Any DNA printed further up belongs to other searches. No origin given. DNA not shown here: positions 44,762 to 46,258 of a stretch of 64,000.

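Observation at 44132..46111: Orphan HerA/FtsK-like ATPase with coiled-coil tail next to an M24-fold protein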

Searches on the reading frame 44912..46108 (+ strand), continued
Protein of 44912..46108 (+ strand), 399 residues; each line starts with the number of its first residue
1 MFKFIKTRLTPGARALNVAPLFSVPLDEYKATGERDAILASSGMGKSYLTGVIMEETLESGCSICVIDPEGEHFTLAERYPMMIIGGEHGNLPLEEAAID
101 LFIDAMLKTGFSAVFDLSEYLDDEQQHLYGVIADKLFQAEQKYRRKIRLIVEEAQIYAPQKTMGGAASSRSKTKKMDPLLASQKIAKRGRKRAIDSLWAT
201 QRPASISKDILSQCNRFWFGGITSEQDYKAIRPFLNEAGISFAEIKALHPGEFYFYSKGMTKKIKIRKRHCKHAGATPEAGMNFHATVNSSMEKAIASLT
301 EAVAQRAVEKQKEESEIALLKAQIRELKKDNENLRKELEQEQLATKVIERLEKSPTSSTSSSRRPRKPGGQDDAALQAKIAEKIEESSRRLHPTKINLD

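Call 27: list_cluster_members(proteins=[P0244, P0245, P0248, P0252, P0264, P0267, P0270, P0275, P0279, P0288])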
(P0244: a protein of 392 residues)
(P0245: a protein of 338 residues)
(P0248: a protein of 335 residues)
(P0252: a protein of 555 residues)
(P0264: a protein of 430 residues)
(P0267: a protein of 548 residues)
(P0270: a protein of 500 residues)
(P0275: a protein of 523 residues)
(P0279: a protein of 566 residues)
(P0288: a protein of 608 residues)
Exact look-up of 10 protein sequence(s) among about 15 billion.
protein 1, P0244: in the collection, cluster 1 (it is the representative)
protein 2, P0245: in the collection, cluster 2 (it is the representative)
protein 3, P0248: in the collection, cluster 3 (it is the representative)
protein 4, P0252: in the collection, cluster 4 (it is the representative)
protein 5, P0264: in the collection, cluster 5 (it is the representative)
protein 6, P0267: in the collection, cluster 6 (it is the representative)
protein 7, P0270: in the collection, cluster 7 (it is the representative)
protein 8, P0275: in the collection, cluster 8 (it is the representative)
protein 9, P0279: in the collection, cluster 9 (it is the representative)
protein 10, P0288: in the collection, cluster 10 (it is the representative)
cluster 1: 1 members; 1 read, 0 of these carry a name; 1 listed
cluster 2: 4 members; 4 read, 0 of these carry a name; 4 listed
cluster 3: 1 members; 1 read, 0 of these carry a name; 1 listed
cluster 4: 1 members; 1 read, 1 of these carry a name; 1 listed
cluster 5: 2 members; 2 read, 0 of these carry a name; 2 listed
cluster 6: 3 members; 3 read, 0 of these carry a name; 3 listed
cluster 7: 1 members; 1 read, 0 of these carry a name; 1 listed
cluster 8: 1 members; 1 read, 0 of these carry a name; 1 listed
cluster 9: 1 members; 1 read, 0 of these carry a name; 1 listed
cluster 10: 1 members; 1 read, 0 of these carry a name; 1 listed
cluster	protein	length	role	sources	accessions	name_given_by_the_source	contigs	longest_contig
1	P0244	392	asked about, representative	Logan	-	-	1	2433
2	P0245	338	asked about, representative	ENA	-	-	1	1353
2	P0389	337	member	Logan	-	-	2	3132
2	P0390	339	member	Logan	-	-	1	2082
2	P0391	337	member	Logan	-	-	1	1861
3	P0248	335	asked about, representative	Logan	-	-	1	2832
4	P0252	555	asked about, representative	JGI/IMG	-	hypothetical protein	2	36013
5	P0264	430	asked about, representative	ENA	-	-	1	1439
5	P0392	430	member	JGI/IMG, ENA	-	-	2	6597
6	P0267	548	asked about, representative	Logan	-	-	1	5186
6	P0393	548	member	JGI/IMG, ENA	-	-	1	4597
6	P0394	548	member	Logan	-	-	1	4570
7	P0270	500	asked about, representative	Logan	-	-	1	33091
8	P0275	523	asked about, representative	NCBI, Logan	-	-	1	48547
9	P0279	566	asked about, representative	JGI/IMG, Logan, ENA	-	-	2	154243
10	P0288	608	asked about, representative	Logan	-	-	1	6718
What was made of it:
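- Tried and rejected: The cluster look-up returned no informative names (call 27).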

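Call 29: fold_search(model_id=the predicted structure, library=pdb)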
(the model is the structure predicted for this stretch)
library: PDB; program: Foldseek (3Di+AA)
matches with E <= 10: 961; with E <= 0.001: 63
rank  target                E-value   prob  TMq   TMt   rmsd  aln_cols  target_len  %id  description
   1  8xau_E                2.6e-06  1.00  0.45  0.34  12.8       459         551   15  Cryo-EM structure of HerA (released 2024-06-05)
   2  9x1m_A                2.9e-06  1.00  0.41  0.30  15.3       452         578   16  The cryo-EM structure of HerA-NurA complex with AMPPNP and dsDNA from Thermococcus kodakarensis (released 2026-02-04)
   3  8sub_P                1.0e-05  1.00  0.36  0.27  10.1       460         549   13  E. coli SIR2-HerA complex (dodecamer SIR2 pentamer HerA) (released 2023-12-27)
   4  4d2i_B                1.1e-05  1.00  0.42  0.37   9.5       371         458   16  Crystal structure of the HerA hexameric DNA translocase from Sulfolobus solfataricus bound to AMP-PNP (released 2014-12-03)
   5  8j4u_P                1.1e-05  1.00  0.41  0.31  10.7       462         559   12  Structure of HerA-Sir2 complex from Escherichia coli Nezha system (released 2024-01-03)
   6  8xau_A                1.8e-05  1.00  0.41  0.31  16.5       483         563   12  Cryo-EM structure of HerA (released 2024-06-05)
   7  8zit_O                2.0e-05  1.00  0.43  0.31  12.2       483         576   13  DUF4297-HerA complex with DNA and ATPgamaS (released 2025-03-12)
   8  8xaw_D                2.1e-05  1.00  0.43  0.32  12.5       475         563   12  Cryo-EM structure of an anti-phage defense complex bound to AMPPNP and DNA at state 1 (released 2024-06-05)
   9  4d2i_A                2.3e-05  1.00  0.42  0.36   8.5       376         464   17  Crystal structure of the HerA hexameric DNA translocase from Sulfolobus solfataricus bound to AMP-PNP (released 2014-12-03)
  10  8wj3_N                2.5e-05  1.00  0.40  0.30  11.2       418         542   16  Cryo-EM structure of a bacterial protein (released 2024-09-11)
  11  8zir_Q                5.4e-05  1.00  0.41  0.31  11.0       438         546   14  DUF4297-HerA complex (released 2025-03-12)
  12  9c1n_R                6.1e-05  1.00  0.41  0.30  12.9       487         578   11  HerA-DUF4297 assembly 2 (released 2025-06-04)
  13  8zis_A                7.3e-05  1.00  0.40  0.30  10.6       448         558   14  HerA Hexamer (released 2025-03-12)
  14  4kfs_A                7.7e-05  1.00  0.32  0.56   7.2       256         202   15  Structure of the genome packaging NTPase B204 from Sulfolobus turreted icosahedral virus 2 in complex with AMP (released 2013-05-22)
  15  6o1w_A                7.7e-05  1.00  0.32  0.35   7.5       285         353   12  Structure of pCW3 conjugation coupling protein TcpA monomer orthorhombic crystal form (released 2020-02-26)
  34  6t8g_C                2.3e-04  0.98  0.26  0.26   9.9       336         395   14  Stalled FtsK motor domain bound to dsDNA (released 2019-11-20)
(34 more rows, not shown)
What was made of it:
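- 44912..45778 (+): ATPase core, aa 1-289. It is a RecA-like P-loop domain of the FtsK-HerA superfamily and lacks the N-terminal HAS barrel. Foldseek hits are HerA, B204, TcpA, FtsK and VirB4 (call 29).
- Closest known: HerA. Same: HerA structures are the best Foldseek hits (call 29).
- Closest known: FtsK/SpoIIIE and Streptomyces TraB-type dsDNA translocases. Same: Same superfamily and fold; FtsK 6t8g is among the Foldseek hits (call 29).
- Checked: Foldseek top hits are HerA, STIV2 B204, TcpA, FtsK and VirB4 (call 29).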

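Call 30: search_dna_similar(query=window:44912-46108:+, collection=plasmids, mode=protein, max_evalue=0.001, max_rows=25)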
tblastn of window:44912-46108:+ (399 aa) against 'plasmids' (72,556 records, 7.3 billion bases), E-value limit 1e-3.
Records with a match: 204; places in all: 207; records where one place covers at least 80% of the query: 5.
Best place of each record, by identity: <60% 204.
By first word of the organism name: Klebsiella 29; Sphingobium 21; Serratia 17; Piscirickettsia 9; Mycolicibacterium 7; Sinorhizobium 7; Mycobacterium 6; Sphingomonas 5; Ralstonia 5; Natronorubrum 4; and 64 more.
By predicted mobility (MOB-suite, as given by PLSDB): non-mobilizable 93; conjugative 73; mobilizable 38.
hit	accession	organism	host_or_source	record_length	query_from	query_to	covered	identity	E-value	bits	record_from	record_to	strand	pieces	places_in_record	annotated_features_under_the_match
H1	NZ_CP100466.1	Halomicrococcus gelatinilyticus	cell culture,sediment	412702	8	341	84%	29.3%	5e-20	100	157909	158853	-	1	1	DUF87 domain-containing protein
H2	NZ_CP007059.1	Halostagnicola larsenii XH-48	-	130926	22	329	77%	30.8%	6e-20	100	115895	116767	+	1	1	DUF87 domain-containing protein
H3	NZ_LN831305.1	Halobacterium hubeiense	-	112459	23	351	82%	28.7%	3e-25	115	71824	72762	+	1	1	DUF87 domain-containing protein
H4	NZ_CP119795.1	Haloarcula sp. SYNS111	cell culture,sediment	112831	35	351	79%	29.7%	4e-26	118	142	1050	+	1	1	DUF87 domain-containing protein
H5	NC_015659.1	Halopiger xanaduensis SH-6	sediment of Lake Shangmatala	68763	38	389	88%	26.5%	1e-19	99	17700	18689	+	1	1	DUF87 domain-containing protein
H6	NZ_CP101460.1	Natrononativus amylolyticus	cell culture,sediment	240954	35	338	76%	30.5%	1e-21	104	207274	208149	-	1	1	DUF87 domain-containing protein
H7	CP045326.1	Mycobacterium sp. THAF192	pure culture,Surface of a polyethylene ...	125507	45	352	77%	30.0%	5e-24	112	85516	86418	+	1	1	hypothetical protein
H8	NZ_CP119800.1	Halomontanus rarus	cell culture,sediment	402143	35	339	76%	30.1%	4e-22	106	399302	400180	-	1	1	DUF87 domain-containing protein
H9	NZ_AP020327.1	Mycobacterium avium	-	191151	22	352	83%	27.7%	2e-23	110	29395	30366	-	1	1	helicase HerA-like domain-containing protein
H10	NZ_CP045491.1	Natronorubrum aibiense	single cell,Xinjiang Aibi Salt Lake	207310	35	339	76%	29.8%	2e-21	103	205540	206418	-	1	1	DUF87 domain-containing protein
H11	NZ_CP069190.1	Haloterrigena salifodinae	Salt Microbe,Salt Mine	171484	35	339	76%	29.5%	2e-18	95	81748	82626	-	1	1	DUF87 domain-containing protein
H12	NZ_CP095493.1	Halosolutus gelatinilyticus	cell culture,saline soil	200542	35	339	76%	29.2%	4e-19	97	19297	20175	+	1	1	DUF87 domain-containing protein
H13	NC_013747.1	Haloterrigena turkmenica DSM 5511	-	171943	35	339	76%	29.2%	7e-19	96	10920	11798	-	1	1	DUF87 domain-containing protein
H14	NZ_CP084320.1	Haloterrigena alkaliphila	Salt lake,Salt lake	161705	35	339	76%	29.2%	2e-18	95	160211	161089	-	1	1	DUF87 domain-containing protein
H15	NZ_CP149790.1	Haloterrigena sp. KLK7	cell culture,salt lake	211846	35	339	76%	28.8%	9e-20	99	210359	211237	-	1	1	DUF87 domain-containing protein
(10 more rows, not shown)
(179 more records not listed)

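Call 31: search_dna_similar(query=window:44912-46108:+, collection=phages, mode=protein, max_evalue=0.001, max_rows=25)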
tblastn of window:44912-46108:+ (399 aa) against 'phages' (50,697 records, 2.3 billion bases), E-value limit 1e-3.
Records with a match: 4; places in all: 4; records where one place covers at least 80% of the query: 0.
Best place of each record, by identity: <60% 4.
By first word of the organism name: Bacteriophage 2; Caudoviricetes 1; Blautia 1.
By host as written in the record: - 3; Blautia coccoides 1.
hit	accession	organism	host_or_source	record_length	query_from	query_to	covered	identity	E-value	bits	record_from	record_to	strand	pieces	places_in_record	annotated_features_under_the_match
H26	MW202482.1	Caudoviricetes sp.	Manatee Spring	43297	2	257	64%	28.5%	7e-21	100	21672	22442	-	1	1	hera helicase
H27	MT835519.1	Bacteriophage sp.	human fecal samples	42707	41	279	60%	24.3%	3e-5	52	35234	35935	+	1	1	record has no annotation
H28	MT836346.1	Bacteriophage sp.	human fecal samples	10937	26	261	59%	23.3%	5e-6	55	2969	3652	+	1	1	record has no annotation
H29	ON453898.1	Blautia phage Montmirail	Blautia coccoides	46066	147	252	27%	29.0%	1e-4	50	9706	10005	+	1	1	terminase large subunit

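Call 32: get_annotated_region(hit=H3, flank=6000)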
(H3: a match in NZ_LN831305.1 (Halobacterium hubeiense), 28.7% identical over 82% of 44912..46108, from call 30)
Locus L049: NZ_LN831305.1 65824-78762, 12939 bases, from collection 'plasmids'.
description: Halobacterium hubeiense strain JI20-1 plasmid pSTJ003, complete sequence
organism: Halobacterium hubeiense (NCBI taxid 1407499)
taxonomy: Archaea; Euryarchaeota; Halobacteria; Halobacteriales; Halobacteriaceae; Halobacterium; Halobacterium hubeiense
host: -; source: -; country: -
typing (MOB-suite, as given by PLSDB): non-mobilizable
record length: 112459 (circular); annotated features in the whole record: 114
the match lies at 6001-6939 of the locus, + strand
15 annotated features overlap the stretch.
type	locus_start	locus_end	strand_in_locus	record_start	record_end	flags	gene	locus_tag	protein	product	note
CDS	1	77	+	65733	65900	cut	-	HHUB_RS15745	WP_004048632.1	DNA-binding protein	-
CDS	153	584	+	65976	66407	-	-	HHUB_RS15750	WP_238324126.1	exodeoxyribonuclease VII large subunit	-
CDS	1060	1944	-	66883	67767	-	-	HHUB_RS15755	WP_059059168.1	IS1595 family transposase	-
CDS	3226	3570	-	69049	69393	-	-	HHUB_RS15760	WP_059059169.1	hypothetical protein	-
CDS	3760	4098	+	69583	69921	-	-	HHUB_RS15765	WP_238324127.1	ArsR family transcriptional regulator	GO:0006355 - regulation of DNA-templated transcription [Evidence IEA]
CDS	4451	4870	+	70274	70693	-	-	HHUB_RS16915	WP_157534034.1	hypothetical protein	-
CDS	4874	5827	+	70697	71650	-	-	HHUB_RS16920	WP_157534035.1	hypothetical protein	-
CDS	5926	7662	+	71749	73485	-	-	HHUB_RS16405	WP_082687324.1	DUF87 domain-containing protein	-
CDS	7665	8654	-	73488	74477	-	-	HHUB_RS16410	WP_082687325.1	AAA-associated domain-containing protein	-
CDS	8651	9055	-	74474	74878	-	-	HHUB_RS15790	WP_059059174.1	hypothetical protein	-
CDS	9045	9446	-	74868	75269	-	-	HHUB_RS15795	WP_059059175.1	hypothetical protein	-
CDS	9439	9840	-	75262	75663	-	-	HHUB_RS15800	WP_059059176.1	helix-turn-helix domain-containing protein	-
CDS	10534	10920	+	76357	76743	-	-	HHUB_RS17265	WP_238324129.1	helix-turn-helix domain-containing protein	GO:0006355 - regulation of DNA-templated transcription [Evidence IEA]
CDS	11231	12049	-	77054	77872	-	-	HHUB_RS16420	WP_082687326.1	HNH endonuclease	-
CDS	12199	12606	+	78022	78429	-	-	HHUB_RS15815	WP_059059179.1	hypothetical protein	-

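Call 33: get_annotated_region(hit=H9, flank=6000)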
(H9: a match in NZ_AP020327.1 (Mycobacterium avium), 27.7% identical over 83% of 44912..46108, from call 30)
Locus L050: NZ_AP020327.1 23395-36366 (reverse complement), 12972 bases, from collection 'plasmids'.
description: Mycobacterium avium subsp. hominissuis strain JP-H-1 plasmid p1-JPH1
organism: Mycobacterium avium (NCBI taxid 439334)
taxonomy: Bacteria; Actinomycetota; Actinomycetes; Mycobacteriales; Mycobacteriaceae; Mycobacterium; Mycobacterium avium
host: -; source: -; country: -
typing (MOB-suite, as given by PLSDB): non-mobilizable
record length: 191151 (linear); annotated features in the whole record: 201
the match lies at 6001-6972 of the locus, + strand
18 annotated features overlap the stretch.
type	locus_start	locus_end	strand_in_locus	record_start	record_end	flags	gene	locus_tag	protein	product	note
CDS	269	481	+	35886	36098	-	-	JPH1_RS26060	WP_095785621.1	hypothetical protein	-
CDS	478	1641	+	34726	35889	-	-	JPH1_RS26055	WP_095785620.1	hypothetical protein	-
CDS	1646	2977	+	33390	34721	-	-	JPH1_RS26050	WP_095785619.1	AAA family ATPase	-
CDS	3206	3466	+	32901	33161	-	-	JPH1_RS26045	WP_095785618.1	hypothetical protein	-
CDS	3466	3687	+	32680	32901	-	-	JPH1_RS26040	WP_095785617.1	hypothetical protein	-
CDS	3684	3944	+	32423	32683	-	-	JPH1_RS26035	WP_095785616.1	hypothetical protein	-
CDS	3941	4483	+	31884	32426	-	-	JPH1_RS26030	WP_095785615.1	hypothetical protein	-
CDS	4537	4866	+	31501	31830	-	-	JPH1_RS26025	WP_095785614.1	hypothetical protein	-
CDS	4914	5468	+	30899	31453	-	-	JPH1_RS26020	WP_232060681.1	hypothetical protein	-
CDS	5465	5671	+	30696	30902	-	-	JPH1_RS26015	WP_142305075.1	hypothetical protein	-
CDS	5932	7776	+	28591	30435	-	-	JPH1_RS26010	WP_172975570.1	helicase HerA-like domain-containing protein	-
CDS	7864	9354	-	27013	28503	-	-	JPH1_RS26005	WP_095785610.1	hypothetical protein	-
CDS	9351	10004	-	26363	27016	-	-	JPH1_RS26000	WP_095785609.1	hypothetical protein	-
CDS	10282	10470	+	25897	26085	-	-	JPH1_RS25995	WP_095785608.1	DUF4236 domain-containing protein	-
CDS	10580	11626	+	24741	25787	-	-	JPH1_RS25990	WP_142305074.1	DNA cytosine methyltransferase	-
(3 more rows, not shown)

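Call 34: get_annotated_region(hit=H26, flank=6000)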
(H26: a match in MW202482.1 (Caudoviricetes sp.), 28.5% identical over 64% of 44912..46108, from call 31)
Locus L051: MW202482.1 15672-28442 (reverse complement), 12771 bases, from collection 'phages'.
description: Podoviridae sp. isolate ct4oC223, complete genome.
organism: Caudoviricetes sp. (NCBI taxid 2832643)
taxonomy: Viruses; Duplodnaviria; Heunggongvirae; Uroviricota; Caudoviricetes
host: -; source: Manatee Spring; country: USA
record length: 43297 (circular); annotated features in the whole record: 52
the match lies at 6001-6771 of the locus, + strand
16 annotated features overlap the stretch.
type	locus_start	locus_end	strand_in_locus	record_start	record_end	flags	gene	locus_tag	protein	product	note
CDS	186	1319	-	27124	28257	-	-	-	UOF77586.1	adenine specific methyltransferase mboiiA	-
CDS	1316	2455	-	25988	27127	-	-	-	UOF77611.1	hypothetical protein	-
CDS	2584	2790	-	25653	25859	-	-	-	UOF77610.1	Z-DNA binding protein 1/DNA complex dlM1-Z-DNA compleX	-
CDS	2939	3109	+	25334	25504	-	-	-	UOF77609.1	hypothetical protein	-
CDS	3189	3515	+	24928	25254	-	-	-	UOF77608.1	hypothetical protein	-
CDS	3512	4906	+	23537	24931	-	-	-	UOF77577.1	chromosome segregation protein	-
CDS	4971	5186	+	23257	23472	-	-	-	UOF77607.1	hypothetical protein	-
CDS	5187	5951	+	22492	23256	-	-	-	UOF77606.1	hypothetical protein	-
CDS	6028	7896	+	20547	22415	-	-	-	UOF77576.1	hera helicase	-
CDS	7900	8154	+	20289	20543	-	-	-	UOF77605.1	hypothetical protein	-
CDS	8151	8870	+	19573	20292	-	-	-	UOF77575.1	yqfb-like protein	-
CDS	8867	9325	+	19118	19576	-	-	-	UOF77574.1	ktsc domain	-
CDS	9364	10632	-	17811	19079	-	-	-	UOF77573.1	polysaccharide deacetylase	-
CDS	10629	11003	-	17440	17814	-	-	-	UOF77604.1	hypothetical protein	-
CDS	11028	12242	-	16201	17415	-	-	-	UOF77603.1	hypothetical protein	-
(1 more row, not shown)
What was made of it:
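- Closest known: Long DUF87 proteins. Different: They are carried by mobile elements (calls 32-34).
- Relatives of similar length and identity are encoded on haloarchaeal and mycobacterial plasmids and in a podovirus (calls 30-34).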

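Call 37: find_homologous_proteins(query=A3, max_evalue=1e-10)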
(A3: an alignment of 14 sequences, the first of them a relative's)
Query A3 (14 sequences) (338 aa, profile of the alignment): 348 proteins with E <= 1e-10 among 8000 candidates; the best 120 are listed.
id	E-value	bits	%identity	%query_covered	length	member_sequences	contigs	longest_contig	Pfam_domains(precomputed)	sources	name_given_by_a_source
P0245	1.3e-130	453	100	100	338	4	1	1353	PF01935.24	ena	-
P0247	2.7e-130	452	45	88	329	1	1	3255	PF01935.24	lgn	-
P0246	2.7e-128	446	46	90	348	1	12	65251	PF01935.24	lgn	-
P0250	4.4e-124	432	38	85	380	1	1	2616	PF01935.24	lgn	-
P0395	9.9e-123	427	72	95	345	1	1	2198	PF01935.24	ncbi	-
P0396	6.4e-122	425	47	91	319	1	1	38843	PF01935.24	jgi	jgi:DNA helicase HerA-like ATPase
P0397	1.5e-121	424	47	90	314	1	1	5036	PF01935.24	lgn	-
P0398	4.1e-120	419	50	83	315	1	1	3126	PF01935.24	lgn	-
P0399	4.9e-120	419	50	88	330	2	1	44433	PF01935.24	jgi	-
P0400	9.9e-120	418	55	99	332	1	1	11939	PF01935.24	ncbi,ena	-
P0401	2.1e-119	416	56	99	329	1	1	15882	PF01935.24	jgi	jgi:hypothetical protein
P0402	6.3e-119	415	54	99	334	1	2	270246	PF01935.24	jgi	jgi:hypothetical protein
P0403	1.1e-118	414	55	98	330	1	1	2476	PF01935.24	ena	-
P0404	1.7e-118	413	54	98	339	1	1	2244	PF01935.24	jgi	jgi:uncharacterized protein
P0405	2.8e-118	413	55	99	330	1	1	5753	PF01935.24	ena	-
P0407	5.6e-118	412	53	92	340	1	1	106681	PF01935.24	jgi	jgi:hypothetical protein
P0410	6.3e-117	408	44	96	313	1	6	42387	PF01935.24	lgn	-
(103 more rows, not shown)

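Call 38: find_encoding_contigs(protein=P0246, flank=10000, max_places=2)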
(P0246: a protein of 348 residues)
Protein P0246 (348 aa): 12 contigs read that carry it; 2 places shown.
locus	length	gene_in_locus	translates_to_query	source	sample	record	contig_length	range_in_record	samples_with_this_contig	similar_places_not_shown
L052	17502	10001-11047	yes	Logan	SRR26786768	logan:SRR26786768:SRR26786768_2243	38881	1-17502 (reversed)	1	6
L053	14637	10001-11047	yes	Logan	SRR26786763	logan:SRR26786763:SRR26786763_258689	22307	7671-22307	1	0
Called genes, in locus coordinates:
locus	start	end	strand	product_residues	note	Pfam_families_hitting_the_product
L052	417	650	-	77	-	-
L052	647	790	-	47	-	-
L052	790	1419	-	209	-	-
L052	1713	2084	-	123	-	-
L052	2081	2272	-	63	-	-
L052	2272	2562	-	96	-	-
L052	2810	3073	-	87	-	-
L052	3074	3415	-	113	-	-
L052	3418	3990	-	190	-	-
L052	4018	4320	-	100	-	-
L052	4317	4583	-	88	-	-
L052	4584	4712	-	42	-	-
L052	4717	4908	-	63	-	-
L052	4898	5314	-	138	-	-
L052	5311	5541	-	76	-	-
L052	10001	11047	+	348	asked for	PF01935:DUF87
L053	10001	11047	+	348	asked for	PF01935:DUF87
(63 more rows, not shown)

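Call 39: find_encoding_contigs(protein=P0402, flank=10000, max_places=1)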
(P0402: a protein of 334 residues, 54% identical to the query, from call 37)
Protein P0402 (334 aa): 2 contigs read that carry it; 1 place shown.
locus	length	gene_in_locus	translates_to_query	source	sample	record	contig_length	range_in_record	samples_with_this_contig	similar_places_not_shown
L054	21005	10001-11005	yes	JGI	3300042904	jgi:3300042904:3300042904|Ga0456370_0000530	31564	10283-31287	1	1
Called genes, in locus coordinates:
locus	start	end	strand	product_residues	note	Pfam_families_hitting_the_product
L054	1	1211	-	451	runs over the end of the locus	PF00772:DnaB, PF03796:DnaB_C, PF13481:AAA_25, PF06745:ATPase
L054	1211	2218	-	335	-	-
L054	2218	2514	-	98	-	-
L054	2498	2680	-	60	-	-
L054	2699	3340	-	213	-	-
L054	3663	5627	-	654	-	-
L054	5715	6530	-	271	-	-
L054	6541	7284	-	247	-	PF03592:Terminase_2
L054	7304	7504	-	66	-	-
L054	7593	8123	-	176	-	-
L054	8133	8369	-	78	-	-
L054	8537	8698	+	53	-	-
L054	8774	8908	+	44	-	-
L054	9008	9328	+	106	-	-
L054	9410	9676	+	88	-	PF12728:HTH_17 (faint)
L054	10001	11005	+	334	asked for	PF01935:DUF87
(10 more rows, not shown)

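Call 40: find_encoding_contigs(protein=P0396, flank=10000, max_places=1)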
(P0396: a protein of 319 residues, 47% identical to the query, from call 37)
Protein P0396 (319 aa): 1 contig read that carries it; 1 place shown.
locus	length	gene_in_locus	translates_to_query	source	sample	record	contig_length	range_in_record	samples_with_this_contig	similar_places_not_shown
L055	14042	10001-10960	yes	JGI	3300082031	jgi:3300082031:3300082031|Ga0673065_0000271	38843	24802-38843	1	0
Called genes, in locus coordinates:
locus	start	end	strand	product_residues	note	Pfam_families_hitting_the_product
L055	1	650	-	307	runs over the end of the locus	-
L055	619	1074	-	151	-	-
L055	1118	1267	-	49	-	-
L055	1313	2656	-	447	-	-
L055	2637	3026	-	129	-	PF02796:HTH_7 (weak), PF13384:HTH_23 (weak), PF13518:HTH_28 (weak)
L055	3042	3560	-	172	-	-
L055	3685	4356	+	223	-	PF01656:CbiA, PF09140:MipZ (faint), PF13614:AAA_31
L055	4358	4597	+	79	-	-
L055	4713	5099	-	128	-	-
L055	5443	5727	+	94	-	-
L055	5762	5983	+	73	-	-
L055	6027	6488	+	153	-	-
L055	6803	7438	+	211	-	-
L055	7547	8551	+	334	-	-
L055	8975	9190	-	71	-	-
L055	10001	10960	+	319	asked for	PF01935:DUF87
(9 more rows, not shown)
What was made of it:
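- Relatives occur on plasmids and phages (calls 30, 31, 38-40).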
